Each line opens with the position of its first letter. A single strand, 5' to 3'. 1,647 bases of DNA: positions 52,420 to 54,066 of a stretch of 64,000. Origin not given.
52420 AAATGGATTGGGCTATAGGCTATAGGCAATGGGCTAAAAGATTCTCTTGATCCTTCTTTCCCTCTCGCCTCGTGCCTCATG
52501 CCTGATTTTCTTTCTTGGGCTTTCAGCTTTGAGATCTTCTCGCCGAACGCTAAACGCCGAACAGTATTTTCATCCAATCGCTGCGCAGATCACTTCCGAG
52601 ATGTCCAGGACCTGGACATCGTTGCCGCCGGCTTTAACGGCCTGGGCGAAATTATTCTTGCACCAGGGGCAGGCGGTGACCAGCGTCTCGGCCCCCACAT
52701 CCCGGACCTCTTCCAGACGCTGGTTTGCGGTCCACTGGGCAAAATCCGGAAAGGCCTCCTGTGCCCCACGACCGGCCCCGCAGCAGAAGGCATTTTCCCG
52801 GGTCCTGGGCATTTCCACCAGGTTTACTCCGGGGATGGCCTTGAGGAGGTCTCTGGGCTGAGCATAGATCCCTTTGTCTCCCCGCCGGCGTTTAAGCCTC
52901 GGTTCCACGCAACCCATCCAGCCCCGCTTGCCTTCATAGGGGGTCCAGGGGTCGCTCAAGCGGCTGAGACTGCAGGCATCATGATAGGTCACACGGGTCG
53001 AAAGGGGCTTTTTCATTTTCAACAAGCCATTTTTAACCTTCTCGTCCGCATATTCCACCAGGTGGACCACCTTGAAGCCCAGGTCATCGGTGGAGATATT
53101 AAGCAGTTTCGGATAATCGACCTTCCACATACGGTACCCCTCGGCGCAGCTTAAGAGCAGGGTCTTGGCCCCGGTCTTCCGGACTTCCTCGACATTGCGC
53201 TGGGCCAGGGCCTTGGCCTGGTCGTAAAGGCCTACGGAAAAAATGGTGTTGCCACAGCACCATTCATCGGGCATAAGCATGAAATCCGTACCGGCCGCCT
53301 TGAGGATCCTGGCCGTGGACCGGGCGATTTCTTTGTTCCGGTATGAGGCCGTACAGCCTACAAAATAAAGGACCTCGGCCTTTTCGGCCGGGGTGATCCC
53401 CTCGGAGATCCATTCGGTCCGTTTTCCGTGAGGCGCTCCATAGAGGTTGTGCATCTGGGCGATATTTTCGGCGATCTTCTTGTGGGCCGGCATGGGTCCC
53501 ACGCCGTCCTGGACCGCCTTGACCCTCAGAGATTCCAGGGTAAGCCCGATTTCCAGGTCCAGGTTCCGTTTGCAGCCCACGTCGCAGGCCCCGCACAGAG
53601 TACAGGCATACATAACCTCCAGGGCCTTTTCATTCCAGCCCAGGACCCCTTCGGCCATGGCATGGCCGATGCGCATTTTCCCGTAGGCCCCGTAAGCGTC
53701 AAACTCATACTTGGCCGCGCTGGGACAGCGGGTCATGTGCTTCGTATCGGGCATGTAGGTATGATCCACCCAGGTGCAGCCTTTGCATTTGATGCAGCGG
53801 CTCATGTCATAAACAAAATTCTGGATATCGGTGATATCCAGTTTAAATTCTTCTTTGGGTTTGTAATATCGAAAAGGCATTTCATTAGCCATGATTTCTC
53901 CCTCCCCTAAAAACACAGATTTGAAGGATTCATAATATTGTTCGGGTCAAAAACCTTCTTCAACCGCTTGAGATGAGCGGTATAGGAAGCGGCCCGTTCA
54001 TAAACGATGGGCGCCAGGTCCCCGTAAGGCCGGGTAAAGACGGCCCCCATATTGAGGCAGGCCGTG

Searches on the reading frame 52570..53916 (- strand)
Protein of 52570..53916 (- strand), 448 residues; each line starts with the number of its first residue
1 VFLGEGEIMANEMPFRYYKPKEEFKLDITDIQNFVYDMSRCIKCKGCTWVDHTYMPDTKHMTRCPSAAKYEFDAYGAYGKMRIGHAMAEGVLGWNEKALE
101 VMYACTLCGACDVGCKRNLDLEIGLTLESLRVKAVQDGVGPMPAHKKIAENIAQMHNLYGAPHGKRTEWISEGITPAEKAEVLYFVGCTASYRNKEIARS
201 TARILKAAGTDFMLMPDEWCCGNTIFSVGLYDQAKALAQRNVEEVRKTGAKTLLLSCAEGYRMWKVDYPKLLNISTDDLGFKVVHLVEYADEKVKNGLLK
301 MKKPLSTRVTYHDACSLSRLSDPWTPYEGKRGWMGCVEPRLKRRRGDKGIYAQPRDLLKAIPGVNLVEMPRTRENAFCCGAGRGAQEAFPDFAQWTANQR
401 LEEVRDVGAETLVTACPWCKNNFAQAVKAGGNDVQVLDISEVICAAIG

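Call 11: search_protein_families(library=pfam, proteins=[window:52570-53916:-], max_evalue=0.01)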
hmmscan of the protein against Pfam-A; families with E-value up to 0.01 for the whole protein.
window:52570-53916:- (448 aa): 3 families
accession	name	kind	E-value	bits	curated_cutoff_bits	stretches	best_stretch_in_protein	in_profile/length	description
PF02754.22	CCG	-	1.4e-29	102.5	20.6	2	182-258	1-78/85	Cysteine-rich domain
PF13183.11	Fer4_8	-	7.2e-08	33.3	27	1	38-118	2-67/68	4Fe-4S dicluster domain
PF13534.11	Fer4_17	-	0.0051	17.8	22.2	0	40-120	1-61/61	4Fe-4S dicluster domain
